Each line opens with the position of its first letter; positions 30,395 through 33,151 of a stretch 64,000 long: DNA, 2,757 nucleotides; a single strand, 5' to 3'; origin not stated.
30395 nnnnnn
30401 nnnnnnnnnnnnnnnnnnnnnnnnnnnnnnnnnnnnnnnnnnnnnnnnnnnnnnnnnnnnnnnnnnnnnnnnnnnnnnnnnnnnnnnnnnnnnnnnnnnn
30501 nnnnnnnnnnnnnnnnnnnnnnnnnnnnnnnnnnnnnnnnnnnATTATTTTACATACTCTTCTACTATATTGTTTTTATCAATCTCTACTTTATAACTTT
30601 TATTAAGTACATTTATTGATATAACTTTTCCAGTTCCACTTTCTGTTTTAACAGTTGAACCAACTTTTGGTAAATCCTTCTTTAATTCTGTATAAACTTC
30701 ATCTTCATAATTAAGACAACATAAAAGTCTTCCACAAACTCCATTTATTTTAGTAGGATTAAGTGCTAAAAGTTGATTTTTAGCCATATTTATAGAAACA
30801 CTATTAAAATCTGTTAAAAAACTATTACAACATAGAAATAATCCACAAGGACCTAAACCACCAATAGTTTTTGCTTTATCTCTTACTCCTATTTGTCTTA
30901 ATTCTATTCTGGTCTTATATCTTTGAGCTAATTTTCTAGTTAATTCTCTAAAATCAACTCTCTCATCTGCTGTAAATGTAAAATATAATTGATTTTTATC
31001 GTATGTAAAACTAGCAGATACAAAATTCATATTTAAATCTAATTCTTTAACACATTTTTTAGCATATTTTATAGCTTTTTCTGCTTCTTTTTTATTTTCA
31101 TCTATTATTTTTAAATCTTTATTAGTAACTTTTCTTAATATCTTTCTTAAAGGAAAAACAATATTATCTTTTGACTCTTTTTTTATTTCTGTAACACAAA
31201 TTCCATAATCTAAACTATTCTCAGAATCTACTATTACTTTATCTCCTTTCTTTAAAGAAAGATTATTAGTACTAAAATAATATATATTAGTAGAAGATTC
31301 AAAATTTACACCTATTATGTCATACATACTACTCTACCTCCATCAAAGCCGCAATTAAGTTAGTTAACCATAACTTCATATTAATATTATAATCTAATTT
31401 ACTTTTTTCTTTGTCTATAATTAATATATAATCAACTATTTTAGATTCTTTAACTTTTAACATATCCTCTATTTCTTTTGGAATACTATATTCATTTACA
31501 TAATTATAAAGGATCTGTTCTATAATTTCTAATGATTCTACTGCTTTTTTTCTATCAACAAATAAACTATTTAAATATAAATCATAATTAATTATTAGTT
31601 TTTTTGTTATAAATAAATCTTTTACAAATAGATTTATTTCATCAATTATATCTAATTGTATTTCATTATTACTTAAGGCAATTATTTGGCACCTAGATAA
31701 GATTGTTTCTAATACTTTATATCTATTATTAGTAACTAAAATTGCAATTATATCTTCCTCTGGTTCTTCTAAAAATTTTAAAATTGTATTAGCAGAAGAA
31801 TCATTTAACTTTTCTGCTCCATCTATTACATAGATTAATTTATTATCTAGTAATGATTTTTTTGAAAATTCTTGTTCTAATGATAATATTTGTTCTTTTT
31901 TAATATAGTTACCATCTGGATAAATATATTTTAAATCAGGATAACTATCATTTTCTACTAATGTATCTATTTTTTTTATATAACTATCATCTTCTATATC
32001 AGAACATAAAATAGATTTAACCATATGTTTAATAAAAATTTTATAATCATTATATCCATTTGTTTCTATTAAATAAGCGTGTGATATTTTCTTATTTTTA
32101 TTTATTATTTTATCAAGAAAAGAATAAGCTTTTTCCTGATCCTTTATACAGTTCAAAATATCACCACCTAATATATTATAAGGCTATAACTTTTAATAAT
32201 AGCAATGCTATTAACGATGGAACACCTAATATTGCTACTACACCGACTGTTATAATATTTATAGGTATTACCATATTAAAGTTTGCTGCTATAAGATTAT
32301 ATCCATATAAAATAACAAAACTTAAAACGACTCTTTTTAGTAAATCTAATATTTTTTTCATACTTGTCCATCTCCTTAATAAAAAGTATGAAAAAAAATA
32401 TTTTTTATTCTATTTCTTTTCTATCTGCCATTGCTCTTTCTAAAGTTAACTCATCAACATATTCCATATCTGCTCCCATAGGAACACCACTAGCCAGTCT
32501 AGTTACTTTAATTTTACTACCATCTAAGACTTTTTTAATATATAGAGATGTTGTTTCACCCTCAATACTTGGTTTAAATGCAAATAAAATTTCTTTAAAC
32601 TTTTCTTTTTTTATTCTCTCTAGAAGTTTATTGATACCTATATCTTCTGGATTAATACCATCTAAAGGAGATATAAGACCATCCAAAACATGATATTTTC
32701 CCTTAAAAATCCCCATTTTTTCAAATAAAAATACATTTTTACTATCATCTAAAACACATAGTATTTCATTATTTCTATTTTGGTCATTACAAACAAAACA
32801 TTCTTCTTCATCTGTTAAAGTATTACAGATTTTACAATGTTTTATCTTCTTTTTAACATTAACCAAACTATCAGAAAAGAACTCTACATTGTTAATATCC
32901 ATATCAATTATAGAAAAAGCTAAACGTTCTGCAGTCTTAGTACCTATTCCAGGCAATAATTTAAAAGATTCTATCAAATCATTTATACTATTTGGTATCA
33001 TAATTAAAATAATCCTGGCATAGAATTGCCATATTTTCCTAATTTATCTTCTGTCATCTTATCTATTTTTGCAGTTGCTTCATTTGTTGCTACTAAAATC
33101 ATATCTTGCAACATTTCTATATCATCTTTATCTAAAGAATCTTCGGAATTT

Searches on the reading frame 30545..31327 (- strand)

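Call 73: search_protein_families(library=pfam, proteins=[window:30545-31327:-], max_evalue=0.00001)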
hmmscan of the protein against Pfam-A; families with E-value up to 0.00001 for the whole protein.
window:30545-31327:- (260 aa): 1 family
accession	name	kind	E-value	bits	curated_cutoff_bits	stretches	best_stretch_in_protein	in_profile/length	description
PF04468.17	PSP1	-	1.3e-28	99.6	27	1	62-146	2-86/86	PSP1 C-terminal conserved region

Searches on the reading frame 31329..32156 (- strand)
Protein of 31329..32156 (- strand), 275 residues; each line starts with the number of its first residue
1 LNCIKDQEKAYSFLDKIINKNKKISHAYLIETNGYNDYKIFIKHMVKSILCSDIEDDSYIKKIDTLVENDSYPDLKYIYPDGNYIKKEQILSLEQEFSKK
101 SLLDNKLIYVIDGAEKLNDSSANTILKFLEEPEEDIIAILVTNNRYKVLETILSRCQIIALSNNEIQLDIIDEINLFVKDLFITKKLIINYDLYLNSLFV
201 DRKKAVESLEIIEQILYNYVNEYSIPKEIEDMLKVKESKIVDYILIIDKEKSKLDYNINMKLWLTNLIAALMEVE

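Call 73: search_protein_families(library=pfam, proteins=[window:31329-32156:-], max_evalue=0.00001)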
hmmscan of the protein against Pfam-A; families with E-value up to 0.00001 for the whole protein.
window:31329-32156:- (275 aa): 1 family
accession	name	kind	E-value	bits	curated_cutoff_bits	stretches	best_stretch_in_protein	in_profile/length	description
PF13177.12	DNA_pol3_delta2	-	1.1e-39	136.5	27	1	7-163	2-159/161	DNA polymerase III, delta subunit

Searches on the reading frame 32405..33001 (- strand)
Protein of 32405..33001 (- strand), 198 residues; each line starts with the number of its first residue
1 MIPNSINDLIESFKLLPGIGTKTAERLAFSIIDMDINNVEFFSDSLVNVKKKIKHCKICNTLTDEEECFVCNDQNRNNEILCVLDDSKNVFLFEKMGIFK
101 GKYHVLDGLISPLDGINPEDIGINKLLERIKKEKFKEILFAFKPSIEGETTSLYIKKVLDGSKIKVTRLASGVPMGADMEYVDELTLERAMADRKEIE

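Call 73: search_protein_families(library=pfam, proteins=[window:32405-33001:-], max_evalue=0.00001)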
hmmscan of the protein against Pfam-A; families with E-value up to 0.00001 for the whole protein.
window:32405-33001:- (198 aa): 4 families
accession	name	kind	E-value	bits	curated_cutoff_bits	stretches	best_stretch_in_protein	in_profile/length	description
PF13662.12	Toprim_4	-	1.4e-18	67.3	25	1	80-170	2-85/85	Toprim domain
PF21176.3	RecR_HhH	-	1.6e-11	44.3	27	1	6-48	1-43/45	RecR, helix-hairpin-helix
PF21175.2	RecR_C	-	2.8e-10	39.8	22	1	172-195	1-24/24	RecR, C-terminal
PF02132.21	RecR_ZnF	-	2.4e-06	27.6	22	1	53-73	1-21/21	RecR, Cys4-zinc finger domain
